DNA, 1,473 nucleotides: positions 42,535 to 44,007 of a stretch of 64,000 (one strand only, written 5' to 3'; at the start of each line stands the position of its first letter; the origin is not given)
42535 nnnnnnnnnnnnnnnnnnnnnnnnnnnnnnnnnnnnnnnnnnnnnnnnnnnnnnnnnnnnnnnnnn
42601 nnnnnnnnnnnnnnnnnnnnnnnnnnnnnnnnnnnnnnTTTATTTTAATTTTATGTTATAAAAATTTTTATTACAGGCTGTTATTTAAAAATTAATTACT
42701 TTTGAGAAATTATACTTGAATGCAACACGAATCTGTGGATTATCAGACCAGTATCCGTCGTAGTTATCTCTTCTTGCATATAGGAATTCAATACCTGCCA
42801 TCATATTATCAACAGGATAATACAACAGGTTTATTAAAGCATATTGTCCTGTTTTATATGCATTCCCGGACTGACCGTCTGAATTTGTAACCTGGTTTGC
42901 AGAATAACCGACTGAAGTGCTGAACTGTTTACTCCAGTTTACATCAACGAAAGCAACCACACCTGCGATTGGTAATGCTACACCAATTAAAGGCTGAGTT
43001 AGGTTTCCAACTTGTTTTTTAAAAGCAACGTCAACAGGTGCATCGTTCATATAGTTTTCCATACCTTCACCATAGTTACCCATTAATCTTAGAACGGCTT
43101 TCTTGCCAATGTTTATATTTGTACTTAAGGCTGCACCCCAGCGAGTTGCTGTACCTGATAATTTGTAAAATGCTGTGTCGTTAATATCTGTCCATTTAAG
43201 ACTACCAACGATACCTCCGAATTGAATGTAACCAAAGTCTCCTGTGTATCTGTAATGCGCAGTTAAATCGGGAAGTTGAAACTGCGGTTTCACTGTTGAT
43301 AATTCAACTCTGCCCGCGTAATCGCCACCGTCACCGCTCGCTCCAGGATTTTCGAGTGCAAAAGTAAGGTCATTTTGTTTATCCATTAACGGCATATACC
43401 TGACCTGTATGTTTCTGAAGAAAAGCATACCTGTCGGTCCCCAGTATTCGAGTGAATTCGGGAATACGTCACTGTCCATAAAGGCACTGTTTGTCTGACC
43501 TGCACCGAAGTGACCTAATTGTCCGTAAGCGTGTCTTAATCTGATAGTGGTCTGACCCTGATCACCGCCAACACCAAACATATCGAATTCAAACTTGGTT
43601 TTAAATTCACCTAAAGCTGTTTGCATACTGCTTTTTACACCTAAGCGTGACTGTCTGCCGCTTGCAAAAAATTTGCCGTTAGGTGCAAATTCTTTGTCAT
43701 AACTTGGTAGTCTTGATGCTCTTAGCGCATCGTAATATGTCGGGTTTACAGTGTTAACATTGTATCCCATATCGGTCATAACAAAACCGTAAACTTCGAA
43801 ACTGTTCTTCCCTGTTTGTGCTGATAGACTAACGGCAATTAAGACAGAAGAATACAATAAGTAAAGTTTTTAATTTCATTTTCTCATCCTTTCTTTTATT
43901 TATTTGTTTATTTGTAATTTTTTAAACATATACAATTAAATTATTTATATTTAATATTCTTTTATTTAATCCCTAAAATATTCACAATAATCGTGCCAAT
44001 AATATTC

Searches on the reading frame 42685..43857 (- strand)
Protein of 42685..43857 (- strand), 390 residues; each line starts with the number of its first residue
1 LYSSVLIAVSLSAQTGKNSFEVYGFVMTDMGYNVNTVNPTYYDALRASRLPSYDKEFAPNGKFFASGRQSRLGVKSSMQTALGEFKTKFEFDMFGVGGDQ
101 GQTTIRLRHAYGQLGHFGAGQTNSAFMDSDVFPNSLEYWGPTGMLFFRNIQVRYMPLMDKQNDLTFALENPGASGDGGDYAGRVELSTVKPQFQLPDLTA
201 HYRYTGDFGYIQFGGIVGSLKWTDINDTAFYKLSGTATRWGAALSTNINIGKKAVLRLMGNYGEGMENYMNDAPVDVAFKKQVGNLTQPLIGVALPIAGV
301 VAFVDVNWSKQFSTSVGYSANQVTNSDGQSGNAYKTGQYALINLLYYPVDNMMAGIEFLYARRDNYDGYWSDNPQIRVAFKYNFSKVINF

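Call 49: search_protein_families(library=pfam, proteins=[window:42685-43857:-], max_evalue=0.001)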
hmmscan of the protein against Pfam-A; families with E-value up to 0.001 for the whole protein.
window:42685-43857:- (390 aa): 1 family
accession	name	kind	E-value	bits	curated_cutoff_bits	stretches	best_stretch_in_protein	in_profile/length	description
PF19577.5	DcaP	-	4.4e-25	89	27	1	20-384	69-410/410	DcaP outer membrane protein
